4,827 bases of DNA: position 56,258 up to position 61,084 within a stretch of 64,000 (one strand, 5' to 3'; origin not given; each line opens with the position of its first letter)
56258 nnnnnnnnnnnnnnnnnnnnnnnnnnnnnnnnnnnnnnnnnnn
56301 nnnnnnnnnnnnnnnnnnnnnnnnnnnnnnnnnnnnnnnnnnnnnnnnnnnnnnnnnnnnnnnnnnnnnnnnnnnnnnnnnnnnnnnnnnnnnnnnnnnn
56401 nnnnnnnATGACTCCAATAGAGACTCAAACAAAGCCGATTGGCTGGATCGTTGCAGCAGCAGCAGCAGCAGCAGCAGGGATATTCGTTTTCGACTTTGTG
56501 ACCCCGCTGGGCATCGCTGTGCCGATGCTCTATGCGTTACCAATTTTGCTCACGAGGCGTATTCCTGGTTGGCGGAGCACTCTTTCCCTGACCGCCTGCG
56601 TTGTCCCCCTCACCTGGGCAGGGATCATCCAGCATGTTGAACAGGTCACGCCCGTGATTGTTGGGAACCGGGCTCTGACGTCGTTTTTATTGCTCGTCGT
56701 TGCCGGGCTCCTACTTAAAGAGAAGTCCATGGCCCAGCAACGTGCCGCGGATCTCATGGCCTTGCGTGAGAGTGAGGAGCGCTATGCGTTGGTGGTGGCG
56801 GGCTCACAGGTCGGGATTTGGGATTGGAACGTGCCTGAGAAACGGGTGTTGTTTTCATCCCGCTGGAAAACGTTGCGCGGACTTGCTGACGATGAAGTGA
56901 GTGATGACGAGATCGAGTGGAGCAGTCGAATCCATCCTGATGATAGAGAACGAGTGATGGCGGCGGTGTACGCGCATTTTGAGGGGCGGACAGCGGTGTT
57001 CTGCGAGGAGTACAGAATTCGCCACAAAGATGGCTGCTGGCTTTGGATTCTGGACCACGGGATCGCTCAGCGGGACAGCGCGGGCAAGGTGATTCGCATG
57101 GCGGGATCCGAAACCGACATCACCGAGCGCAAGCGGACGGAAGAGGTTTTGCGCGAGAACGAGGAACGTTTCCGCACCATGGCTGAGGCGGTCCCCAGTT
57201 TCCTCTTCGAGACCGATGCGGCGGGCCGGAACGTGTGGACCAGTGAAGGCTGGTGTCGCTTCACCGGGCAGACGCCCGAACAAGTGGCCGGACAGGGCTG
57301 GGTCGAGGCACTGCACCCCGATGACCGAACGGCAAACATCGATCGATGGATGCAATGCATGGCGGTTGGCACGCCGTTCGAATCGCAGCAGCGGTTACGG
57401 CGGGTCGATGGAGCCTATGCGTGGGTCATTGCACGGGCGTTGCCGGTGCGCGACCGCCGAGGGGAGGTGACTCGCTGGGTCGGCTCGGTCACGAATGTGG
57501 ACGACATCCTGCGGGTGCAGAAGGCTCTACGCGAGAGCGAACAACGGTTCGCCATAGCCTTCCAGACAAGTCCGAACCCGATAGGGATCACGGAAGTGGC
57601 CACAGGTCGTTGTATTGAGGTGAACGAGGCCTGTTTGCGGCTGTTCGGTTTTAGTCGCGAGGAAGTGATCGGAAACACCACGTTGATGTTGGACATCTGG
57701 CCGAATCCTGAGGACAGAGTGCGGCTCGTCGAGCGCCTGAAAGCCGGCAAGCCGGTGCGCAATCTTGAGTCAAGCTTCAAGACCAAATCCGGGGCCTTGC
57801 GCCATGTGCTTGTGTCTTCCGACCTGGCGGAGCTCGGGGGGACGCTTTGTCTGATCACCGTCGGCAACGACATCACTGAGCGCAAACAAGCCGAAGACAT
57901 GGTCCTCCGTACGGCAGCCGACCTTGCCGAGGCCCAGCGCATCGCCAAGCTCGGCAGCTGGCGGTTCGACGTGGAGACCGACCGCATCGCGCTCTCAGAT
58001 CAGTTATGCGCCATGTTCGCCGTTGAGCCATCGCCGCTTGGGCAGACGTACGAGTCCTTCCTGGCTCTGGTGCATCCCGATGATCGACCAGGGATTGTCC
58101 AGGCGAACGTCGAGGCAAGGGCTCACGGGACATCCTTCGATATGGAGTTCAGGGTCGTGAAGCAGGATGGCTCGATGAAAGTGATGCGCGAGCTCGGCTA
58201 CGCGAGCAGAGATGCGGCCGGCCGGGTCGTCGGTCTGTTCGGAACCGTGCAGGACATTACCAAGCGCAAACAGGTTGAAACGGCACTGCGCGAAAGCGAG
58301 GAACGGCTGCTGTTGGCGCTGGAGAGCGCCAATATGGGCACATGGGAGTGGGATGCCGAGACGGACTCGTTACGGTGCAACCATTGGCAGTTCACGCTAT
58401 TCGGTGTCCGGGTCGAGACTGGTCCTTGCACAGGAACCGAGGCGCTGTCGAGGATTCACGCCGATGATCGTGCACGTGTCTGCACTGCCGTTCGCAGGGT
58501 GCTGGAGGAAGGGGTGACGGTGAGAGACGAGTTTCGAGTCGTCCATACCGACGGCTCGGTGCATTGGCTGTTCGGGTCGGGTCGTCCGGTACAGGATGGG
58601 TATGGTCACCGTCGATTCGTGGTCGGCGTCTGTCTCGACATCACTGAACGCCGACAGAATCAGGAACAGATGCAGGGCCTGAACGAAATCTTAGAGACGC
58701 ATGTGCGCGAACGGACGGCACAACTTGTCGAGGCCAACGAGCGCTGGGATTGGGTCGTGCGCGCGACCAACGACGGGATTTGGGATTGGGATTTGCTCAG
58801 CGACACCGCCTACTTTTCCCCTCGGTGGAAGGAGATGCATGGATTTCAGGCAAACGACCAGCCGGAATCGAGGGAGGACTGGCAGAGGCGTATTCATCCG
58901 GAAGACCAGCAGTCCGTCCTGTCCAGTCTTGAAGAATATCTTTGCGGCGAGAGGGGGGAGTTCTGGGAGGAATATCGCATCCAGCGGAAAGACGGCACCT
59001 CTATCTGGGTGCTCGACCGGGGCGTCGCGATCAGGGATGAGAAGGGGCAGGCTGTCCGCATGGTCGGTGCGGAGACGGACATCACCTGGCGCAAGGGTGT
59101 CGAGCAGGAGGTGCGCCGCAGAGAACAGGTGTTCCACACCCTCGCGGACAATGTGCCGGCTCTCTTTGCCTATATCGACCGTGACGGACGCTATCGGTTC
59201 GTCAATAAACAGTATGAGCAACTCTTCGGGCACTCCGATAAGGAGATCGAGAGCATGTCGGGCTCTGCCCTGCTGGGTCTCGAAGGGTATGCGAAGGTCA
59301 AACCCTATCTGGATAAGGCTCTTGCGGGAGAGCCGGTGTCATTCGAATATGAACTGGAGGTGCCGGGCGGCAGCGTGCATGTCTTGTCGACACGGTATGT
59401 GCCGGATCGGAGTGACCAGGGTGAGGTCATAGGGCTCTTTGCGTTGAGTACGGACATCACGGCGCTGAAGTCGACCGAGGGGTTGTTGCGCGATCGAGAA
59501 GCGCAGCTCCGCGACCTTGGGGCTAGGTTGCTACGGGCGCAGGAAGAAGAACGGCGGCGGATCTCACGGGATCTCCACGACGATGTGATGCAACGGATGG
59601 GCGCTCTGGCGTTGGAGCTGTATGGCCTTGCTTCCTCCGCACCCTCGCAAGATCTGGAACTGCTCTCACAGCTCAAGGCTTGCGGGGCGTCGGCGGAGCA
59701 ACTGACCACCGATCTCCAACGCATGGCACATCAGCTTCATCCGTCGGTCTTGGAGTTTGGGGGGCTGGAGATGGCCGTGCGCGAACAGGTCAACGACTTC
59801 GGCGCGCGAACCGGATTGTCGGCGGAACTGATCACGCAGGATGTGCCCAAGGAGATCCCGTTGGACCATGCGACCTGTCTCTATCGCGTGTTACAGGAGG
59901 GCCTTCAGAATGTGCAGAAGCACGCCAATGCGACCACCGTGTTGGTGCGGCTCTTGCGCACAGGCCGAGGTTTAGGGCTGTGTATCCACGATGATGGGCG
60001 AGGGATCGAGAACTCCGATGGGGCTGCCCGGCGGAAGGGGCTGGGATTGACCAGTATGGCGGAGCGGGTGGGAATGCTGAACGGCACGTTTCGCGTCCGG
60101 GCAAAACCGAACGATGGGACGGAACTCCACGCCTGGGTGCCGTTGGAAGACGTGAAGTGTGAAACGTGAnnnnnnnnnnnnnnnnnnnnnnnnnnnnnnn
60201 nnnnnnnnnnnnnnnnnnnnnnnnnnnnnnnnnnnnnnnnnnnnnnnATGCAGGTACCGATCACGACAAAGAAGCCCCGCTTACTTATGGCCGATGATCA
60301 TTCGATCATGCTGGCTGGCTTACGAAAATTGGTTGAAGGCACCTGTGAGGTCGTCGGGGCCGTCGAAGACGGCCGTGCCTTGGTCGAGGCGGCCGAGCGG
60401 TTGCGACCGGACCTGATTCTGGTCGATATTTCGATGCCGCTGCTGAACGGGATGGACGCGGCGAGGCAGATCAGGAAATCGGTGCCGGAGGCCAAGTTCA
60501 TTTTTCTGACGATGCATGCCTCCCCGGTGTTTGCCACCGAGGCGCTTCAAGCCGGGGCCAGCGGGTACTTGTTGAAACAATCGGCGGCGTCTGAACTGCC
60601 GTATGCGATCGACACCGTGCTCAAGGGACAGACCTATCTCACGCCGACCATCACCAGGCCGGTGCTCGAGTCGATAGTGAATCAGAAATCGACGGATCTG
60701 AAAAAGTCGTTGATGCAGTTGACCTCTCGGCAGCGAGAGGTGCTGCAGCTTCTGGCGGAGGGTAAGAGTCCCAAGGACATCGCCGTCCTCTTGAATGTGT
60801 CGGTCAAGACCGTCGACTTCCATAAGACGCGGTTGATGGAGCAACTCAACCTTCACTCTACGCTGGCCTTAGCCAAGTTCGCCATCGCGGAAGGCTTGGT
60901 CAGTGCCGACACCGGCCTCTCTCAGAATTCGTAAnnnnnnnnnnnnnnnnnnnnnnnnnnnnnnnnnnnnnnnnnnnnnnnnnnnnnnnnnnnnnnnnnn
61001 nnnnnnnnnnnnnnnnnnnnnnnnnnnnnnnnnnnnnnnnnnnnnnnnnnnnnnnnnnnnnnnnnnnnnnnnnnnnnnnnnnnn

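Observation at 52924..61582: Recurrent 18-bp palindrome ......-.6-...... defines a candidate autoregulated regulon around the 7-PAS kinase/NarL pair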

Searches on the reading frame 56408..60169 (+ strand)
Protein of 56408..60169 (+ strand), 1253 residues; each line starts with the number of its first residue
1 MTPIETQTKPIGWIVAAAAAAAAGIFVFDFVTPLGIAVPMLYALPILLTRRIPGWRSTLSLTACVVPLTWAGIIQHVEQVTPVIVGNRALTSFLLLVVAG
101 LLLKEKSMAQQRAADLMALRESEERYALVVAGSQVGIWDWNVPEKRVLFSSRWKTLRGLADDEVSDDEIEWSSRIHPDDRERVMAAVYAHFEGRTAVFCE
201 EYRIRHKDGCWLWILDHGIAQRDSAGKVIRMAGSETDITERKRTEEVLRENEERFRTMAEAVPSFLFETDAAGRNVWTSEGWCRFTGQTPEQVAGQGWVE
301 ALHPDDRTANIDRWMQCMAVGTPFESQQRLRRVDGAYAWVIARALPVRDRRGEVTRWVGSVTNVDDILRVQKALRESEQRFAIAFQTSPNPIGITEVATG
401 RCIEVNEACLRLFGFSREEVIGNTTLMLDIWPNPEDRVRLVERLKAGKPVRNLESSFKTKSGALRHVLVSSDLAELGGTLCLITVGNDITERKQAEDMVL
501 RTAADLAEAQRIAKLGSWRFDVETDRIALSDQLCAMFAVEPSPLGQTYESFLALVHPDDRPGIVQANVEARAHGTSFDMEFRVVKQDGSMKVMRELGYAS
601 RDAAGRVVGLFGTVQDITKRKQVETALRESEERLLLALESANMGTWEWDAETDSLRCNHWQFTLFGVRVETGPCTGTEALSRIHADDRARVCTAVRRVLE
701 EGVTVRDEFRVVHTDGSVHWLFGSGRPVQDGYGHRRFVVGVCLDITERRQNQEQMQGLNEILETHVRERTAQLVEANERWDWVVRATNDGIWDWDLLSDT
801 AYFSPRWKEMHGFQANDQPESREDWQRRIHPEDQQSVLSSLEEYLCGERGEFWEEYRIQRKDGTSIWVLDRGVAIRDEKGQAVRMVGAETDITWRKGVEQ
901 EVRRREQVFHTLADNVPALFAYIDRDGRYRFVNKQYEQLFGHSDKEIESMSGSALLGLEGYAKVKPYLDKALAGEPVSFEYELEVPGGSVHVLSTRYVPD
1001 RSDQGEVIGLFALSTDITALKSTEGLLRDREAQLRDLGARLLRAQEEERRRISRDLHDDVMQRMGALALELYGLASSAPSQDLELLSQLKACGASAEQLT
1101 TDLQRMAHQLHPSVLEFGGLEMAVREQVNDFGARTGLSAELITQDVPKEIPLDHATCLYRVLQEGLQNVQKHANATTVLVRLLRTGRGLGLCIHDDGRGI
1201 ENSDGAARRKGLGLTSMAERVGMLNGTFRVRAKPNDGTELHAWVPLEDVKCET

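Call 9: search_protein_families(library=pfam, proteins=[window:56408-60169:+], max_evalue=0.01)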
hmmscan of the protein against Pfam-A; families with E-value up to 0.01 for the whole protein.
window:56408-60169:+ (1253 aa): 11 families
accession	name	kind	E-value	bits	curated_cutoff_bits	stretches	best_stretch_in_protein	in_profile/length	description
PF08447.18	PAS_3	-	1.4e-104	343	25.6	6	802-887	3-87/89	PAS fold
PF08448.16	PAS_4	-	2.2e-61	205.3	23.1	5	914-1020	2-108/110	PAS fold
PF00989.32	PAS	-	7.5e-54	181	22.6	6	253-360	1-109/113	PAS fold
PF13426.13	PAS_9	-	4.7e-39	133.3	27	4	394-491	4-103/103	PAS domain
PF13188.13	PAS_8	-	1.2e-18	66.8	21.8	2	909-947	3-39/65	PAS domain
PF07730.19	HisKA_3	-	1.4e-11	45.2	24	1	1048-1115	1-68/68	Histidine kinase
PF02518.31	HATPase_c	-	3.3e-10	40.8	26.4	1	1157-1247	5-110/111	Histidine kinase-, DNA gyrase B-, and HSP90-like ATPase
PF13596.12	PAS_10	-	0.00037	21.5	22.1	0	912-1018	4-106/106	PAS domain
PF21815.4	PAS_PdeA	-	0.0013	19.2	21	0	636-717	7-86/106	PdeA-like PAS domain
PF14598.12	PAS_11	-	0.0015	18.9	25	0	825-868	37-79/109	PAS domain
PF13581.12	HATPase_c_2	-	0.002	18.6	27.4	1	1124-1215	11-103/127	Histidine kinase-like ATPase domain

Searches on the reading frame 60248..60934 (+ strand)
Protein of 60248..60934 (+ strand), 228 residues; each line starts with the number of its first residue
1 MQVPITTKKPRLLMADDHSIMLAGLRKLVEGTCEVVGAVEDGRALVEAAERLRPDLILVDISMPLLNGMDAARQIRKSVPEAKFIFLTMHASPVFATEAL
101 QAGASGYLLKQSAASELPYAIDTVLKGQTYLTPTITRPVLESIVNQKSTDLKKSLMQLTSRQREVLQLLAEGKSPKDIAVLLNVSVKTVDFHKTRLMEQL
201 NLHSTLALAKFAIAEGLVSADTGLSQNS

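Call 9: search_protein_families(library=pfam, proteins=[window:60248-60934:+], max_evalue=0.01)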
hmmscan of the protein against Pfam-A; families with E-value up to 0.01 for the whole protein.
window:60248-60934:+ (228 aa): 9 families
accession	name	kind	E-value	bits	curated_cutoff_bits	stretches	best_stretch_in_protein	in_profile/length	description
PF00072.30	Response_reg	-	6.8e-25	87.8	30.2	1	13-121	2-110/111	Response regulator receiver domain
PF00196.25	GerE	-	2.4e-17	62.7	23.5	1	157-212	2-57/57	Bacterial regulatory proteins, luxR family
PF08281.18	Sigma70_r4_2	-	2.1e-09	37.3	25.7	1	151-200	4-54/54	Sigma-70, region 4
PF13384.12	HTH_23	-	9.2e-05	22.6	24.6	1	162-189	7-34/50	Homeodomain-like domain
PF13551.12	HTH_29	-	0.00087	19.8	28.1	1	164-190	3-30/64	Winged helix-turn helix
PF02796.21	HTH_7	-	0.0017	18.9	23.8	1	161-189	10-38/45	Helix-turn-helix domain of resolvase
PF13518.12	HTH_28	-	0.0045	17.5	25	0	162-192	2-32/52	Helix-turn-helix domain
PF04545.22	Sigma70_r4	-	0.0065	16.4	24.1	0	155-199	2-47/50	Sigma-70, region 4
PF13936.12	HTH_38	-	0.0076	16.4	27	0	157-189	4-37/44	Helix-turn-helix domain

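Call 37: search_solved_structures(query=window:60248-60934:+, max_evalue=1e-10)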
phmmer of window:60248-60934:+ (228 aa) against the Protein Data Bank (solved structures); distinct sequences matched with E-value up to 1e-10: 44.
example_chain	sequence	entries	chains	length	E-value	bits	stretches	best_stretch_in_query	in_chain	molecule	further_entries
5hev_A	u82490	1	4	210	1.8e-32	116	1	11-218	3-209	Response regulator protein VraR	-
1a04_A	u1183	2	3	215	9.2e-27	97.4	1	11-210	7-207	NITRATE/NITRITE RESPONSE REGULATOR PROTEIN NARL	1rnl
7ve6_A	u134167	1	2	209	5.8e-25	91.5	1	11-214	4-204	Response regulator protein VraR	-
4gvp_A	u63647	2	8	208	6.3e-25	91.4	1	11-214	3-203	Response regulator protein vraR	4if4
5vxn_A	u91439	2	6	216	9.3e-24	87.6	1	12-221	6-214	Transcriptional regulatory protein RcsB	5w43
5o8y_A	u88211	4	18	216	1.5e-23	86.9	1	12-213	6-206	Transcriptional regulatory protein RcsB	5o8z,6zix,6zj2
6eo2_A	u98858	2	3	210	2.3e-23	86.3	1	12-211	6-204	Transcriptional regulatory protein RcsB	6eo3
4ldz_A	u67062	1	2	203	3.6e-23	85.7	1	12-205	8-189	Transcriptional regulatory protein DesR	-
5f64_A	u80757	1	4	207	3.8e-22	82.3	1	13-212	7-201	Positive transcription regulator EvgA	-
8zwn_A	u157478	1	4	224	5e-22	81.9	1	13-212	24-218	DNA-binding transcriptional activator EvgA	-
3cz5_A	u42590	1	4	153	3.3e-21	79.3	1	9-144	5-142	Two-component response regulator, LuxR family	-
3c3w_A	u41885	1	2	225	1.9e-19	73.5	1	12-212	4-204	TWO COMPONENT TRANSCRIPTIONAL REGULATORY PROTEIN DEVR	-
3eul_A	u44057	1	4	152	3.2e-17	66.2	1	8-136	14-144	POSSIBLE NITRATE/NITRITE RESPONSE TRANSCRIPTIONAL REGULATORY PROTEIN NARL (DNA-binding res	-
6er7_A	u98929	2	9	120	4.6e-17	65.7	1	11-125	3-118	120aa long hypothetical chemotaxis protein (CheY)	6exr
4le0_A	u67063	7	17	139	1.8e-16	63.8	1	12-136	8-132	Transcriptional regulatory protein DesR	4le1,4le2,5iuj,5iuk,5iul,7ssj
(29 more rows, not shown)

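Call 52: find_related_loci(query=window:60248-60934:+, collection=genome_contigs, flank=10000)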
Query window:60248-60934:+ (228 aa) in genome_contigs; peptide patterns used: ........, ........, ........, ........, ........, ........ (x = any residue, [..] = any of these).
254 stretches matched a pattern; 178 encode a relative of the query (tblastn E <= 1e-3); the best 80 are kept; 79 distinct loci.
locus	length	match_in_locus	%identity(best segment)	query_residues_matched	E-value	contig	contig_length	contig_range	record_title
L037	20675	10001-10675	93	1-225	5e-137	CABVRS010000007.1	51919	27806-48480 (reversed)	MAG: uncultured Nitrospira sp. isolate Nitrospira sp. RBC083 genome assembly, contig: MAG083_7, whole genome shotgun seq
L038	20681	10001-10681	91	1-227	5e-136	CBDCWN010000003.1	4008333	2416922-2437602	MAG: Nitrospira sp. isolate 61b56bea-e7e9-4285-8415-397755951a0b genome assembly, contig: chromosome_2, whole genome sho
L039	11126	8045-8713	91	5-227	4e-134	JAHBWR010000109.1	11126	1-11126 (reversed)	MAG: Nitrospira sp. isolate ACE_NIT10 NIT10_109, whole genome shotgun sequence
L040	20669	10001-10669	91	5-227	1e-133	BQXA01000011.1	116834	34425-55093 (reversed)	Nitrospira sp. LAS72 DNA, sequence11, whole genome shotgun sequence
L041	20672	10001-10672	89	5-228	6e-133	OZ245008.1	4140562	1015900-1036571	MAG: Nitrospira sp. isolate fa0fee1b-dcfa-4054-a725-c1b6bc8b6ade genome assembly, chromosome: 1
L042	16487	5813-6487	88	1-225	4e-130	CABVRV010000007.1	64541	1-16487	MAG: uncultured Nitrospira sp. isolate Nitrospira sp. RBC001 genome assembly, contig: MAG001_7, whole genome shotgun seq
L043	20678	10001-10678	87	1-226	6e-130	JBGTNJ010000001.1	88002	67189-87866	MAG: Nitrospira sp. isolate JTS-RE385 k141_10429184, whole genome shotgun sequence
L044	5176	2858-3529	89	1-224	1e-130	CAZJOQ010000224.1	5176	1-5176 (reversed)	MAG TPA_asm: uncultured Nitrospira sp. isolate SRP072547_co1_41 genome assembly, contig: NODE_36649_length_5176_cov_30.6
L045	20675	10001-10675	87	1-225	3e-128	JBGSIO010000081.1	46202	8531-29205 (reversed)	MAG: Nitrospira sp. isolate JTS-AC133 k141_2201988, whole genome shotgun sequence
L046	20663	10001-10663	87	8-228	1e-127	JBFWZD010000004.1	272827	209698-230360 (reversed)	MAG: Nitrospira sp. isolate CA_2019_TPBS_18 NODE_372_length_272827_cov_11.891665_TPBS, whole genome shotgun sequence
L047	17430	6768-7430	87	5-225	2e-127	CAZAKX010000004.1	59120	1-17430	MAG TPA_asm: uncultured Nitrospira sp. isolate SRP237561_co1_244 genome assembly, contig: NODE_689_length_59120_cov_44.3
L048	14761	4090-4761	86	5-228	1e-126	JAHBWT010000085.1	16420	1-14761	MAG: Nitrospira sp. isolate ACE_NIT12 NIT12_85, whole genome shotgun sequence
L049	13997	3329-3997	86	6-228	1e-125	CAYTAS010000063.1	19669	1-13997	MAG TPA_asm: uncultured Nitrospira sp. isolate SRP072547_co1_296 genome assembly, contig: NODE_4277_length_19669_cov_12.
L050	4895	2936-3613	85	1-226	1e-125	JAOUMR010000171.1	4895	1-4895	MAG: Nitrospira sp. isolate 8_1_July_SF_Bin45 8_1_July_SF_Bin45_scaffold_10071_c1, whole genome shotgun sequence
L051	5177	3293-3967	80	1-225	2e-118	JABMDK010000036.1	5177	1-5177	MAG: Nitrospira sp. isolate YR-XLJ-1 YR_XLJ_1_Scaffold_36, whole genome shotgun sequence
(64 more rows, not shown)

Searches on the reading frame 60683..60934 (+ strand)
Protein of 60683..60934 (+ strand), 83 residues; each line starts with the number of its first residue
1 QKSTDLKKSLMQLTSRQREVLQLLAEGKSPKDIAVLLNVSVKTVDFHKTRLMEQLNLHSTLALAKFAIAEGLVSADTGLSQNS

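Call 70: search_solved_structures(query=window:60683-60934:+, max_evalue=0.001, show_alignments=5)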
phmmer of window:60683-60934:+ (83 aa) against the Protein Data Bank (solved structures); distinct sequences matched with E-value up to 0.001: 43.
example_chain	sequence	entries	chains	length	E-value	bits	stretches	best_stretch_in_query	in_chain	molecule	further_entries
8vd6_A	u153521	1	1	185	1.4e-13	54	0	17-44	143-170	CAP REPEAT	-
7vim_A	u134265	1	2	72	6.7e-12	48.8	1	12-71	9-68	Protein EsrB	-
4y13_A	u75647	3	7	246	3.6e-08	37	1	11-73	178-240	Transcriptional regulator of ftsQAZ gene cluster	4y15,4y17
4lfu_A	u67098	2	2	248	3.7e-08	37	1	11-73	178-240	Regulatory protein SdiA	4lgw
7r3j_C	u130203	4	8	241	7.4e-08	36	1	11-73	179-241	Regulatory protein RhlR | RhlR protein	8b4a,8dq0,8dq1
7r3i_A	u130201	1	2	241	7.8e-08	35.9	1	7-73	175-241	PROSS optimized variant of RhlR with 61 mutations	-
7r3e_A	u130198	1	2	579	1.4e-07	35.1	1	11-73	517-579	2-aminobenzoylacetyl-CoA thioesterase,Regulatory protein RhlR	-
4wt0_B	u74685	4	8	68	3.9e-07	33.7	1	12-73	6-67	Response regulator receiver domain protein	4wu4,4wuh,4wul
8a5r_AAA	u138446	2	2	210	4.4e-07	33.6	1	9-72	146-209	Light-activated DNA-binding protein EL222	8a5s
4wsz_A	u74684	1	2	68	5.4e-07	33.3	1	12-73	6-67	Response regulator receiver domain protein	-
3p7n_A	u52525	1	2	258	1e-06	32.4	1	9-71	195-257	Sensor histidine kinase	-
5hev_A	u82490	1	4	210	1.4e-06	32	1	12-73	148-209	Response regulator protein VraR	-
1x3u_A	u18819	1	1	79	1.6e-06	31.8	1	3-72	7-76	Transcriptional regulatory protein fixJ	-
7r3g_B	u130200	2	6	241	1.9e-06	31.6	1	11-73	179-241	Regulatory protein RhlR | PROSS optimized variant of RhlR with 75 mutations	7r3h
7x1k_A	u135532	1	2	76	2.2e-06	31.4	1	5-72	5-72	Chemotaxis protein CheY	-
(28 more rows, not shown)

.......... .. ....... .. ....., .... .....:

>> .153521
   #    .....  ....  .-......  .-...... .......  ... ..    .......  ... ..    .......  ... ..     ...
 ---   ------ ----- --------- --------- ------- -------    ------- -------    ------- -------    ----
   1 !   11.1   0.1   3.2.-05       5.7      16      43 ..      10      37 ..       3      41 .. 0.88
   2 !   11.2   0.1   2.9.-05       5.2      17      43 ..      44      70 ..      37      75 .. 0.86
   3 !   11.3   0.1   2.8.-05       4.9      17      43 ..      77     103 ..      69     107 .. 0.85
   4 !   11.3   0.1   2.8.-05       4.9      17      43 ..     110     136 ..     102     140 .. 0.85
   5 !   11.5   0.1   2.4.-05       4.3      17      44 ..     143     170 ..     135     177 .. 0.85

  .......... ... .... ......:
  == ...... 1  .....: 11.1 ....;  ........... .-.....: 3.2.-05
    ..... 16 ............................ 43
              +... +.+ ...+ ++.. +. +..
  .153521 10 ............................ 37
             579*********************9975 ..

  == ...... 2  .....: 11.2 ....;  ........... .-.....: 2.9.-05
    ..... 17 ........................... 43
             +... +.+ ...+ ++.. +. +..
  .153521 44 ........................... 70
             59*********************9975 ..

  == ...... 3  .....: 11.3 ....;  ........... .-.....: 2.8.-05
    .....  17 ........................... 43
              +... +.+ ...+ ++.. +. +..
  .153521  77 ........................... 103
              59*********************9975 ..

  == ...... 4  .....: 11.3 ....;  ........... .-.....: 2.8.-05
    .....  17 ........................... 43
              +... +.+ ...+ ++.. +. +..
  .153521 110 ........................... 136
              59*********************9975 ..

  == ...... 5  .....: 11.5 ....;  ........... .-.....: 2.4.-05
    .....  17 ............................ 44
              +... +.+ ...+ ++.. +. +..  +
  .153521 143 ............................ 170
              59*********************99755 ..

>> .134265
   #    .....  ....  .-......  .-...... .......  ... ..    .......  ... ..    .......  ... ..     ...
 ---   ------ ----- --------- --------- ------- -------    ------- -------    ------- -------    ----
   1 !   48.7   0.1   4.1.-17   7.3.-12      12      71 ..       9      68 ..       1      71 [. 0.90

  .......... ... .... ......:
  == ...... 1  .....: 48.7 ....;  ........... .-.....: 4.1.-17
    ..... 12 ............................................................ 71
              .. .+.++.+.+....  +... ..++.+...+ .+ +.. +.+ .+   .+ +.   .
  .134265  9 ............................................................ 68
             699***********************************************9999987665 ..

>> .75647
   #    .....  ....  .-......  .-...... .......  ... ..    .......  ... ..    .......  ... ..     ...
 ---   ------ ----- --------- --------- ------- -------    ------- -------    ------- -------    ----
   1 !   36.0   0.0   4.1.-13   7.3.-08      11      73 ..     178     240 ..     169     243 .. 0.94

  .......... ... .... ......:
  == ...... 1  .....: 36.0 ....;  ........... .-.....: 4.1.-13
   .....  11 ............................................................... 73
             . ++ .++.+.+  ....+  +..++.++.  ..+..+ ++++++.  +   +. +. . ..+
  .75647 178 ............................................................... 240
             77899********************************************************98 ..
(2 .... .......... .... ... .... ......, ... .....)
